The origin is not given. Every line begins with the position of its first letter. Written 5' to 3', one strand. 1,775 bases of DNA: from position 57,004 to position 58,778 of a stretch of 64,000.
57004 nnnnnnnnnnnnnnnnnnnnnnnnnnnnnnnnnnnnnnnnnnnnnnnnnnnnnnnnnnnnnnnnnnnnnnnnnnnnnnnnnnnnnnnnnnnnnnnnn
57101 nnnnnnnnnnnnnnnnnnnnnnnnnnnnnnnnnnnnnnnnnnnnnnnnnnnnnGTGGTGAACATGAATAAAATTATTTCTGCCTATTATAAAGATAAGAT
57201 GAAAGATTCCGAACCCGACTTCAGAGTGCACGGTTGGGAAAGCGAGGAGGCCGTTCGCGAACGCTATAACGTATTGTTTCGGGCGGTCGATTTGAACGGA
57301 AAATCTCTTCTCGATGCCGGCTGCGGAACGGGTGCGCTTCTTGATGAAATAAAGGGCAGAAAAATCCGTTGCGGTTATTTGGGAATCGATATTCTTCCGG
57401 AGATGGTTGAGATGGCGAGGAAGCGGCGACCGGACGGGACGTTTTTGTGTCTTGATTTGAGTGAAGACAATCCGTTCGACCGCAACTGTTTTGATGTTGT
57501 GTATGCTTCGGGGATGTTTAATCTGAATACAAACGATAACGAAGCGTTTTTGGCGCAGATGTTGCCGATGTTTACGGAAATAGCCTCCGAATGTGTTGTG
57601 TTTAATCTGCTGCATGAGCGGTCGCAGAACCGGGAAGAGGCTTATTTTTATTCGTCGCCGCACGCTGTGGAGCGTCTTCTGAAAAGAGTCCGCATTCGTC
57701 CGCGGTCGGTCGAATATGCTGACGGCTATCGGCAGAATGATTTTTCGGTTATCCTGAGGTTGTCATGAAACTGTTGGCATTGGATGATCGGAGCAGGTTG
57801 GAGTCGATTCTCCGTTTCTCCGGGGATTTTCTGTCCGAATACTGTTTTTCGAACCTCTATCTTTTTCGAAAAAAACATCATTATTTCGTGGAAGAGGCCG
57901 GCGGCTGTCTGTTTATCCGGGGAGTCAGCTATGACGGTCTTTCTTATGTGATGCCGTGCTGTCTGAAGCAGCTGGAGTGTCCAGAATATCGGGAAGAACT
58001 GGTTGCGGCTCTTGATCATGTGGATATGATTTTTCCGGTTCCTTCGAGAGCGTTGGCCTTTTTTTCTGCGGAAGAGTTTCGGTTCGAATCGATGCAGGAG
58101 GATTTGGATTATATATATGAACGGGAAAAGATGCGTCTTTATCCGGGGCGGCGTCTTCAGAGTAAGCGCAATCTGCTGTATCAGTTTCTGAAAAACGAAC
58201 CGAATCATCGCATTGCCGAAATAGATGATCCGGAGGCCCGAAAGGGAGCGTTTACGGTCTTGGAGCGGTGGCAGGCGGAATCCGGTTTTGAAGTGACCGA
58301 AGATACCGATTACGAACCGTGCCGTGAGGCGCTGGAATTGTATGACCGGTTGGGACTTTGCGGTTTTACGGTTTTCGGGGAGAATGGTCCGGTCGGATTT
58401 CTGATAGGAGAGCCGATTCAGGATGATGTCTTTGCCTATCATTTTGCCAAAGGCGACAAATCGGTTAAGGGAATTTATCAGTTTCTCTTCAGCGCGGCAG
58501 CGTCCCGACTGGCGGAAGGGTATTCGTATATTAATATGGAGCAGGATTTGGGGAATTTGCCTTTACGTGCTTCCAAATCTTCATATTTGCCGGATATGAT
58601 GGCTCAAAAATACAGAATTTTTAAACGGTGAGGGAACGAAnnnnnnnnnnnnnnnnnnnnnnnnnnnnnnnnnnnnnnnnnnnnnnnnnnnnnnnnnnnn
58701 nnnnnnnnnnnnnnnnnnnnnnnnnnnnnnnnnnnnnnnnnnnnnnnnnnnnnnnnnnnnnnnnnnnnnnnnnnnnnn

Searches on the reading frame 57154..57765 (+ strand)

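Call 36: search_protein_families(library=pfam, proteins=[window:57154-57765:+], max_evalue=0.00001)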
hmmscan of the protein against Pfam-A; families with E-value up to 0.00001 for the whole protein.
window:57154-57765:+ (204 aa): 5 families
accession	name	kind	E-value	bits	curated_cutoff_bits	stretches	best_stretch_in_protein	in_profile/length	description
PF13649.12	Methyltransf_25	-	8.4e-14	52.5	27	1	53-136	2-89/97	Methyltransferase domain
PF08241.18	Methyltransf_11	-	5.1e-12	46.7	21.2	1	53-135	1-82/95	Methyltransferase domain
PF08242.18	Methyltransf_12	-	3.9e-10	40.8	30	1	53-136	1-88/98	Methyltransferase domain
PF13847.12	Methyltransf_31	-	5.2e-09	36.4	27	1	49-132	4-94/145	Methyltransferase domain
PF13489.12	Methyltransf_23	-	4e-07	30.3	27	1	35-121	10-90/164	Methyltransferase domain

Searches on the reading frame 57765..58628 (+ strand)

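Call 36: search_protein_families(library=pfam, proteins=[window:57765-58628:+], max_evalue=0.00001)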
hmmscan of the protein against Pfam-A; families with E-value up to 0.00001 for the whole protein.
window:57765-58628:+ (288 aa): 1 family
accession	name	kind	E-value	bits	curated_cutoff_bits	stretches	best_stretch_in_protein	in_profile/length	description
PF09924.15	LPG_synthase_C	-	8.3e-34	117.4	27.5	1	24-285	9-297/298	Phosphatidylglycerol lysyltransferase, C-terminal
